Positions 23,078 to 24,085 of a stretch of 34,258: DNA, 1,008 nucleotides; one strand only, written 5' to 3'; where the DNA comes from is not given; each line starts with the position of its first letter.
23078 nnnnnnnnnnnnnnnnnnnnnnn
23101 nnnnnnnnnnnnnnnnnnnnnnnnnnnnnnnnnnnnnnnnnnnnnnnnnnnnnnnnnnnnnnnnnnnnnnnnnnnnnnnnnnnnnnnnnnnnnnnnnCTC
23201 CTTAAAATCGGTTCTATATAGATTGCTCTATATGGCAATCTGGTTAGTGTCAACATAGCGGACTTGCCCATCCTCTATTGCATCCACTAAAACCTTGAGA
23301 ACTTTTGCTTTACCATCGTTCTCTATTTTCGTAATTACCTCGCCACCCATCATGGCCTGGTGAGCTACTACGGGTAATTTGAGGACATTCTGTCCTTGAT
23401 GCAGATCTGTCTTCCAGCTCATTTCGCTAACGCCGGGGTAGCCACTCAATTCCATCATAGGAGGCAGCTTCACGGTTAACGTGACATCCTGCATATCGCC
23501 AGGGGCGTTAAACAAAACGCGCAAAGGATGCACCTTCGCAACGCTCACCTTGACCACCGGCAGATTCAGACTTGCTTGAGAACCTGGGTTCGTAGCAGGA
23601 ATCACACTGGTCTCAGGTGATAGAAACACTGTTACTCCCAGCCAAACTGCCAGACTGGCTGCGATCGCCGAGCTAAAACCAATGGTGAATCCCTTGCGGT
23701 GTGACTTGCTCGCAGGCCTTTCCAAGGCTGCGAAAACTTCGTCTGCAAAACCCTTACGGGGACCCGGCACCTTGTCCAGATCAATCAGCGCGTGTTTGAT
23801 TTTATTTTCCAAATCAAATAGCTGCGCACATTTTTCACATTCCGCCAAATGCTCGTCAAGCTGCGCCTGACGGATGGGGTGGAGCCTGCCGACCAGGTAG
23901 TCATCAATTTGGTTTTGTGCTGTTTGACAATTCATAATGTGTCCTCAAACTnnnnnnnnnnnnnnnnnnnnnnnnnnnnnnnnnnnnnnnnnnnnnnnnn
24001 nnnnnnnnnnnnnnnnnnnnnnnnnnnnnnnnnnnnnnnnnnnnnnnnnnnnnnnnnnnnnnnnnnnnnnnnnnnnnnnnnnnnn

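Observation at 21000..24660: ECF sigma / ZAS anti-sigma / hyper-acidic secreted repeat protein / TPR-beta-barrel OMP module inserted between tilS and pyrG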

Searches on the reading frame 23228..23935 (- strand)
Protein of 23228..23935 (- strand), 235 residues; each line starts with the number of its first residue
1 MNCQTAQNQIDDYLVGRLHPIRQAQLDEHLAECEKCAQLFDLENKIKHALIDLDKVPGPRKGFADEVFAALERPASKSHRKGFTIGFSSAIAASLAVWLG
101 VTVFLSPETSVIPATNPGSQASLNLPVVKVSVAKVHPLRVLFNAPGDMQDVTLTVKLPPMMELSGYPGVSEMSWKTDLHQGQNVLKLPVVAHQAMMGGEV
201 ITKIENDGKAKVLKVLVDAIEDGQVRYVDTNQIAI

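Call 3: search_protein_families(library=pfam, proteins=[window:23228-23935:-], max_evalue=1)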
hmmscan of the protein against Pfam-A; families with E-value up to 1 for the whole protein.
window:23228-23935:- (235 aa): 1 family
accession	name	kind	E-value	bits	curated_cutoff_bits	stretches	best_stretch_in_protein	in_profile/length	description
PF13490.11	zf-HC2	-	2.3e-06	28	22.2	1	3-37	1-35/35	Putative zinc-finger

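Call 4: search_protein_families(library=ncbifam, proteins=[window:23228-23935:-], max_evalue=1)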
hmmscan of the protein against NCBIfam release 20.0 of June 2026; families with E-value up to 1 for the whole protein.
window:23228-23935:- (235 aa): 4 families
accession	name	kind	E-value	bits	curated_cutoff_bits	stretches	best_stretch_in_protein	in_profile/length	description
NF052375.1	antisigma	equivalog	1.9e-06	28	100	1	11-124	3-122/217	anti-sigma factor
TIGR03988.1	antisig_RsrA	equivalog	1.9e-06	27.8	62.5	1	3-49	2-48/77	mycothiol system anti-sigma-R factor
NF033711.1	T9SS_PorQ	equivalog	0.0057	15.7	220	1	183-209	27-53/335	type IX secretion system protein PorQ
NF052368.1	antisigmaE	subfamily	0.0091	15.8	50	1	1-37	2-38/48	anti-sigma factor family protein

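Call 45: find_related_loci(query=A3, collection=metagenome_contigs, flank=6000)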
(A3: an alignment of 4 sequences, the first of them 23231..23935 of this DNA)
Query A3 (235 aa) in metagenome_contigs; peptide patterns used: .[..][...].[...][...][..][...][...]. (x = any residue, [..] = any of these).
339 stretches matched a pattern; 235 encode a relative of the query (tblastn E <= 1e-3); the best 80 are kept; 80 distinct loci.
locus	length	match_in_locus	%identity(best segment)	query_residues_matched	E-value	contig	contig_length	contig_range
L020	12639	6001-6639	34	1-227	3e-40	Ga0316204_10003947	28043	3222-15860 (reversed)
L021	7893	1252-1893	34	1-227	1e-38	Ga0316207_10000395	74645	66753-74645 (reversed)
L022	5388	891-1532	30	1-220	1e-32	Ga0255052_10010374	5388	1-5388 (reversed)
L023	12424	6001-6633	32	1-222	1e-32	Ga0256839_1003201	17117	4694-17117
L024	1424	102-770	34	1-215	1e-32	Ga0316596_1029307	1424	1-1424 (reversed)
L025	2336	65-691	30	1-218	5e-32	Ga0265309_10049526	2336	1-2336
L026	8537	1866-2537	34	1-218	2e-34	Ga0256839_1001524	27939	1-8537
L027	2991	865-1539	33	1-215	4e-32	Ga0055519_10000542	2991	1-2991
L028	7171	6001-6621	29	1-218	1e-30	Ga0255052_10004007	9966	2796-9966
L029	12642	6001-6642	30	1-218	6e-31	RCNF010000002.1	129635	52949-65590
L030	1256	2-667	35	1-215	6e-31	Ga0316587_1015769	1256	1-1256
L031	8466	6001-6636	30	1-220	2e-29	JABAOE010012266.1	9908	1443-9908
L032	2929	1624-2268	30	1-223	1e-29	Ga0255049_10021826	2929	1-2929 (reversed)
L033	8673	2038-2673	30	1-220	2e-29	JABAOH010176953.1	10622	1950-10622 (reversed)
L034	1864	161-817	31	1-228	1e-29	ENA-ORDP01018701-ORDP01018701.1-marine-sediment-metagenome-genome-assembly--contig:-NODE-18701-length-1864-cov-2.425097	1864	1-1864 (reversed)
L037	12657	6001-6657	30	1-228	6e-28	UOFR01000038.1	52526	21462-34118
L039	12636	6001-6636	31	1-220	4e-27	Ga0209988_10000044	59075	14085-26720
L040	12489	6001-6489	34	48-218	6e-26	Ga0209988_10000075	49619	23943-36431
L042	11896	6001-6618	27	5-218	8e-26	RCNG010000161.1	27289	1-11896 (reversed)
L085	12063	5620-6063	32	62-217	1e-22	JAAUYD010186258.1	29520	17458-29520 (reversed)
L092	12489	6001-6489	31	48-218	2e-22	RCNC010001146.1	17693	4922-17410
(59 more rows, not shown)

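Call 49: search_protein_families(library=pfam, proteins=[L029:7531-9177:+, L039:7661-9313:+, L042:7183-8868:+, L085:6754-8358:+, L092:7112-8788:+, L022:2586-4211:+, L040:9465-11081:+, L020:7209-8477:+, L023:7380-8702:+, L026:3441-4856:+], max_evalue=0.001)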
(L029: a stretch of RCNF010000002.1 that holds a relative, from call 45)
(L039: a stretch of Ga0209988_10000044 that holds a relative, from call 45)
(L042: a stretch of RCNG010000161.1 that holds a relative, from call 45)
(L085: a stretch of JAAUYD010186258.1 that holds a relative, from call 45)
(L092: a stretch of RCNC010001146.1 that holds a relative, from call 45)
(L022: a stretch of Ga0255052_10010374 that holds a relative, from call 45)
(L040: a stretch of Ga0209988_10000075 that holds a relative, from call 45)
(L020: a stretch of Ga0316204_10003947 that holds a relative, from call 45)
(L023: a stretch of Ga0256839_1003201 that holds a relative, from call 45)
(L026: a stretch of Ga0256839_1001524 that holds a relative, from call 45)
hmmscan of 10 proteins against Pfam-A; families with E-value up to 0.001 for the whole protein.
L029:7531-9177:+ (548 aa): 2 families
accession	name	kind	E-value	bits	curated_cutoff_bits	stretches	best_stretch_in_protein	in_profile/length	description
PF07719.23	TPR_2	-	3.1e-05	24.2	27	0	114-141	4-31/34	Tetratricopeptide repeat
PF00515.34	TPR_1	-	0.00018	21.6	27.8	0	79-104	3-28/34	Tetratricopeptide repeat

L039:7661-9313:+ (550 aa): 2 families
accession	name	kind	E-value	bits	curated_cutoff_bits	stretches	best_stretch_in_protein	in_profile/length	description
PF07719.23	TPR_2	-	4.4e-08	33.1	27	0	114-139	3-28/34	Tetratricopeptide repeat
PF13432.12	TPR_16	-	4.7e-05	24.2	32.7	1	85-140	4-59/65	Tetratricopeptide repeat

L042:7183-8868:+ (561 aa): 1 family
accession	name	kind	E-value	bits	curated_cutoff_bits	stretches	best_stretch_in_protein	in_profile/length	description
PF07719.23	TPR_2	-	0.00056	20.3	27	0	128-154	4-30/34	Tetratricopeptide repeat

L085:6754-8358:+ (534 aa): 5 families
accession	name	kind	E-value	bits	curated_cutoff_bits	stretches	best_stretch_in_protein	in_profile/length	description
PF13432.12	TPR_16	-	1.4e-05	25.9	32.7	0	80-124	15-59/65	Tetratricopeptide repeat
PF07719.23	TPR_2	-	1.5e-05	25.2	27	0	97-122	2-27/34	Tetratricopeptide repeat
PF00515.34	TPR_1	-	1.9e-05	24.7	27.8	0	97-122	2-27/34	Tetratricopeptide repeat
PF07721.20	TPR_4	-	3.1e-05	24.6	27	0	97-120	2-25/26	Tetratricopeptide repeat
PF13424.12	TPR_12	-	3.4e-05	24.4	30.1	0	46-90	28-73/77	Tetratricopeptide repeat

L092:7112-8788:+ (558 aa): 3 families
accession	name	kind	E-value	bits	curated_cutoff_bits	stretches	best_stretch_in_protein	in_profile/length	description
PF07719.23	TPR_2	-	3.3e-05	24.1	27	0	123-150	2-29/34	Tetratricopeptide repeat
PF00515.34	TPR_1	-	9.2e-05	22.5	27.8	0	123-154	2-33/34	Tetratricopeptide repeat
PF13424.12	TPR_12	-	0.00087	19.9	30.1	0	110-151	29-74/77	Tetratricopeptide repeat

L022:2586-4211:+ (541 aa): 5 families
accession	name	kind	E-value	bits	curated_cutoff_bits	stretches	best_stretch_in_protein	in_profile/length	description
PF07719.23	TPR_2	-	5e-08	32.9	27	0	103-129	3-29/34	Tetratricopeptide repeat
PF13432.12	TPR_16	-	5.5e-08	33.5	32.7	1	71-129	1-59/65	Tetratricopeptide repeat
PF07721.20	TPR_4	-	1.1e-05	26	27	0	103-125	3-25/26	Tetratricopeptide repeat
PF10082.15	BBP2_2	-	5.3e-05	22.7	23.7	1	441-540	287-377/378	Putative beta-barrel porin 2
PF13424.12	TPR_12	-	0.0006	20.4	30.1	0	69-128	5-72/77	Tetratricopeptide repeat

L040:9465-11081:+ (538 aa): 5 families
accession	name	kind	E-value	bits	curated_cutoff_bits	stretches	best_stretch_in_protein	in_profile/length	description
PF13432.12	TPR_16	-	9.7e-09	36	32.7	1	72-130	1-59/65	Tetratricopeptide repeat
PF07719.23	TPR_2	-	1e-07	31.9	27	1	104-127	3-26/34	Tetratricopeptide repeat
PF00515.34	TPR_1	-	8.1e-06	25.9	27.8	0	103-127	2-26/34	Tetratricopeptide repeat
PF07721.20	TPR_4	-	0.00011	22.9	27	0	104-127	3-26/26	Tetratricopeptide repeat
PF13414.12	TPR_11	-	0.00024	21.2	26.8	0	50-80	10-40/42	TPR repeat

L020:7209-8477:+ (422 aa): 7 families
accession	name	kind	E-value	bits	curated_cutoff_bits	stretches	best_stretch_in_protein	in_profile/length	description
PF00515.34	TPR_1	-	1.8e-07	31.1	27.8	0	62-84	3-25/34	Tetratricopeptide repeat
PF07719.23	TPR_2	-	5.5e-06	26.5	27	0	61-84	2-25/34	Tetratricopeptide repeat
PF10082.15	BBP2_2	-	2.1e-05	24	23.7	1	336-422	295-378/378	Putative beta-barrel porin 2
PF13181.12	TPR_8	-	3.7e-05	24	25.7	0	62-85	3-26/34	Tetratricopeptide repeat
PF12895.13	ANAPC3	-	0.00025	21.7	27.2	1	25-77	22-73/82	Anaphase-promoting complex, cyclosome, subunit 3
PF13414.12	TPR_11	-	0.00044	20.3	26.8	0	33-73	1-41/42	TPR repeat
PF13432.12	TPR_16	-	0.00077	20.3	32.7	0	32-85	3-56/65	Tetratricopeptide repeat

L023:7380-8702:+ (440 aa): 13 families
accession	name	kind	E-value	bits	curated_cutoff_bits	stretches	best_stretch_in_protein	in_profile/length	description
PF07719.23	TPR_2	-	6e-13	48.3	27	1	66-87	3-24/34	Tetratricopeptide repeat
PF13432.12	TPR_16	-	6.1e-11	43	32.7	1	35-87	2-54/65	Tetratricopeptide repeat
PF00515.34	TPR_1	-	2.2e-10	40.3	27.8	1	66-88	3-25/34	Tetratricopeptide repeat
PF13424.12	TPR_12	-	1.4e-08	35.2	30.1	1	66-125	5-72/77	Tetratricopeptide repeat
PF13414.12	TPR_11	-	4.3e-08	33.2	26.8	1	40-78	4-42/42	TPR repeat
PF10082.15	BBP2_2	-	3e-07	30.1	23.7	1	325-436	272-374/378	Putative beta-barrel porin 2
PF13181.12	TPR_8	-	4e-07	30.1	25.7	0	66-89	3-26/34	Tetratricopeptide repeat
PF14559.12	TPR_19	-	7.2e-07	29.9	25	1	40-90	1-51/68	Tetratricopeptide repeat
PF13374.12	TPR_10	-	7e-06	26.3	27.5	0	69-89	7-27/42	Tetratricopeptide repeat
PF13431.12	TPR_17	-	4.4e-05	23.9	24.4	0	53-85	2-34/34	Tetratricopeptide repeat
PF12895.13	ANAPC3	-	8e-05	23.3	27.2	0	31-89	24-81/82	Anaphase-promoting complex, cyclosome, subunit 3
PF13428.12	TPR_14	-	0.00015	22.6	23.5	0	40-71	11-42/44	Tetratricopeptide repeat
PF07721.20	TPR_4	-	0.00034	21.4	27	0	64-86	1-23/26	Tetratricopeptide repeat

L026:3441-4856:+ (471 aa): 6 families
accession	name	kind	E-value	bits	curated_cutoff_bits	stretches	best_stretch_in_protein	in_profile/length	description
PF00515.34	TPR_1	-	1.4e-07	31.5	27.8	0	121-145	3-27/34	Tetratricopeptide repeat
PF13432.12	TPR_16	-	2.7e-07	31.4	32.7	1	89-147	1-59/65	Tetratricopeptide repeat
PF07719.23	TPR_2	-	7.8e-07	29.2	27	0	86-108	2-24/34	Tetratricopeptide repeat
PF13424.12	TPR_12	-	1.8e-06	28.5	30.1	1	85-147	3-73/77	Tetratricopeptide repeat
PF13181.12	TPR_8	-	0.00024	21.4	25.7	0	120-145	2-27/34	Tetratricopeptide repeat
PF14559.12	TPR_19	-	0.00026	21.7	25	1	64-113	4-53/68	Tetratricopeptide repeat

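Call 65: search_solved_structures(query=A4, max_evalue=10)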
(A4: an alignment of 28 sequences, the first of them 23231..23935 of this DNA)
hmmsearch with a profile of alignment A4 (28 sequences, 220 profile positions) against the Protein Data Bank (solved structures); distinct sequences matched with E-value up to 10: 38.
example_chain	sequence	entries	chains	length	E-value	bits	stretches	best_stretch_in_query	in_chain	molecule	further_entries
5wuq_C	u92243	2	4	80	2.6e-08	36.7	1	1-76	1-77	Anti-sigma-W factor RsiW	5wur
8rlz_A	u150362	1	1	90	0.00041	22.9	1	8-48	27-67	Antisigma factor DdvA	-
5frf_A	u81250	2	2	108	0.0014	21.2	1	2-53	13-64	ANTI-SIGMA FACTOR RSRA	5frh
8rot_B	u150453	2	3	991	0.005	19.4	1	8-47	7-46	CHAT domain-containing protein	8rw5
3hug_B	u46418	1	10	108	0.083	15.4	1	13-53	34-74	PROBABLE CONSERVED MEMBRANE PROTEIN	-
8dzw_A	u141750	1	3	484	0.19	14.2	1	57-103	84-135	RSV fusion protein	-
8wz3_A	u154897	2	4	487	0.2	14.1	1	57-103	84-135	RSV Fusion glycoprotein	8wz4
9b2x_A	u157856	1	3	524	0.22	14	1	54-102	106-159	Fusion glycoprotein F0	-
6oe4_A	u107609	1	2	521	0.22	14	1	57-103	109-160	Fusion glycoprotein F0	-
9lm5_A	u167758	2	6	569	0.23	14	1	57-103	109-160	Fusion glycoprotein F0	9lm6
4ccf_A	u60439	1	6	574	0.23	13.9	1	54-102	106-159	FUSION GLYCOPROTEIN F0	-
5toj_A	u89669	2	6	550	0.24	13.9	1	57-103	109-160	Fusion glycoprotein F0, Fibritin chimera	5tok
9v0n_A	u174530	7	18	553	0.24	13.9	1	57-103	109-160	RSV Pre-fusion Protein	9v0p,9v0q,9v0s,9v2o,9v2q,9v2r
5u68_A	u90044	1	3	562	0.25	13.8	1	57-103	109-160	Chimera protein of Fusion glycoprotein F0 and Envelope glycoprotein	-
5ea8_F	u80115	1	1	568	0.25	13.8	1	57-103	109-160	Fusion glycoprotein F0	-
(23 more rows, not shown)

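Call 66: search_protein_families(library=pfam, alignment_id=A4, max_evalue=1)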
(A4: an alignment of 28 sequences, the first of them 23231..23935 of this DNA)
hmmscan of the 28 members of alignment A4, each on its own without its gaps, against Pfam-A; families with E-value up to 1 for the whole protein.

A. member 1, window:23231-23935:- (235 aa): 1 family
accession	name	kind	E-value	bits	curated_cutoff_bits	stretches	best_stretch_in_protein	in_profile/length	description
PF13490.11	zf-HC2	-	2.3e-06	28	22.2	1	3-37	1-35/35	Putative zinc-finger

B. families by the number of members that match (of 28 scanned): 22 families
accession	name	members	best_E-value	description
PF13490.11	zf-HC2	25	3.6e-10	Putative zinc-finger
PF11859.13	DUF3379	4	0.0022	Protein of unknown function (DUF3379)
PF25251.1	DUF7853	3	0.0069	Family of unknown function (DUF7853)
PF11239.13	DUF3040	3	0.054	Protein of unknown function (DUF3040)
PF00352.27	TBP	3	0.087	Transcription factor TFIID (or TATA-binding protein, TBP)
PF09179.16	TilS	2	0.04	TilS substrate binding domain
PF23996.1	DUF7314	1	0.0039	Domain of unknown function (DUF7314)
PF19999.4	fvmX3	1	0.0079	FtsH ternary system domain X3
PF06738.18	ThrE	1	0.016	Putative threonine/serine exporter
PF23650.1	DUF7148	1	0.026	Domain of unknown function (DUF7148)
PF25769.1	PLK4_bind_CEP152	1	0.065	CEP152, PLK4 binding region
PF13336.12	AcetylCoA_hyd_C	1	0.073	Acetyl-CoA hydrolase/transferase C-terminal domain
PF04039.18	MnhB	1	0.073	Domain related to MnhB subunit of Na+/H+ antiporter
PF24292.1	DUF7479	1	0.097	Domain of unknown function (DUF7479)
PF09814.14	HECT_2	1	0.14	HECT-like Ubiquitin-conjugating enzyme (E2)-binding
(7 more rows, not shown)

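Call 73: predict_structure(protein=window:23231-23935:-)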
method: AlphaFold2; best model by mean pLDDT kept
length: 235 residues; sequences in the alignment: 1
mean_pLDDT: 51.7   pTM: 0.38
mean pLDDT of the five models: 51.7, 49.0, 44.8, 39.1, 31.8
residues with pLDDT >= 90: 0; 70-90: 44; 50-70: 51; < 50: 140
segments of 3 or more residues with pLDDT < 50: 16-23, 25-132, 221-226, 228-235
pLDDT, mean of each block of 10 residues (from residue 1): 48 48 44 41 42 40 44 35 37 41 39 42 39 59 76 77 70 84 74 58 65 55 43 32
secondary structure, 60 per line:
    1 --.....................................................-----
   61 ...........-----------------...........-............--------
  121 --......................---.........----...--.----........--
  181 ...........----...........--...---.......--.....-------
elements in order: H3-55 H61-71 H89-99 E101-112 E123-144 E148-156 E161-163 E171-178 E181-191 E196-206 E209-211 E215-221 E224-228

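Call 80: list_cluster_members(proteins=[L037:5435-5989:+, L037:6001-6669:+, L037:6681-7079:+, L037:7162-8442:+, L029:6001-6651:+, L029:6715-7383:+, L039:6705-7517:+, L039:7661-9313:+])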
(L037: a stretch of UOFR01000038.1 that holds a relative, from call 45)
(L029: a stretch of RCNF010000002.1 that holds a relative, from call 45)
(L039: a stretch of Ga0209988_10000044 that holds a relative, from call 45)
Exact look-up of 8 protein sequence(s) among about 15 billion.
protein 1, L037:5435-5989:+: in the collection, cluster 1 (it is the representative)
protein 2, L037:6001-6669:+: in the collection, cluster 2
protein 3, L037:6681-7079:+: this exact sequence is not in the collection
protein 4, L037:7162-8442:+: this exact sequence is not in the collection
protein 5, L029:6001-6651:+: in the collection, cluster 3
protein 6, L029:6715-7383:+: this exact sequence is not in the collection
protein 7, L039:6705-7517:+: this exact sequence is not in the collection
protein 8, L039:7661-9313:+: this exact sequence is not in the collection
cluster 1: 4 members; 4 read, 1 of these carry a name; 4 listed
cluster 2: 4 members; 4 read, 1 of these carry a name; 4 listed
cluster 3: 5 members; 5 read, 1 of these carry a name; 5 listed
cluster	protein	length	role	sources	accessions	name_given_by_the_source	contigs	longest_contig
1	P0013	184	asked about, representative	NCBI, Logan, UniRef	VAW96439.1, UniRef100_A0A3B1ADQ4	hypothetical protein MNBD_GAMMA21-1020 [hydrothermal vent metagenome] | RNA polymerase ECF-type sigma factor n=1 Tax=hydrothermal vent metagenome TaxID=652676 ...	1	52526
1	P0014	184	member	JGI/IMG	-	-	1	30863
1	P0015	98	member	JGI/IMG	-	-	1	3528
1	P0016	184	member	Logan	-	-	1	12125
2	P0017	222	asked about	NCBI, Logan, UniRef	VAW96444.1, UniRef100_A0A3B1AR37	hypothetical protein MNBD_GAMMA21-1021 [hydrothermal vent metagenome] | Putative zinc-finger domain-containing protein n=1 Tax=hydrothermal vent metagenome ...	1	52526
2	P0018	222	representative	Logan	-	-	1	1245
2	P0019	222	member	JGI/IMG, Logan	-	-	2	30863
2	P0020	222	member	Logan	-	-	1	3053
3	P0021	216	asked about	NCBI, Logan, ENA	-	-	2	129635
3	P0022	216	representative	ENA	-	-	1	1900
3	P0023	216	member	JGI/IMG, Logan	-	hypothetical protein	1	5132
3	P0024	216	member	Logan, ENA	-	-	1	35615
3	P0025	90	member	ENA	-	-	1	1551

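Call 87: search_protein_families(library=padloc, proteins=[window:23228-23935:-], max_evalue=0.01)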
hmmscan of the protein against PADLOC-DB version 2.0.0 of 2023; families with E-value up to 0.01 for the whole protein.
window:23228-23935:- (235 aa): 0 families
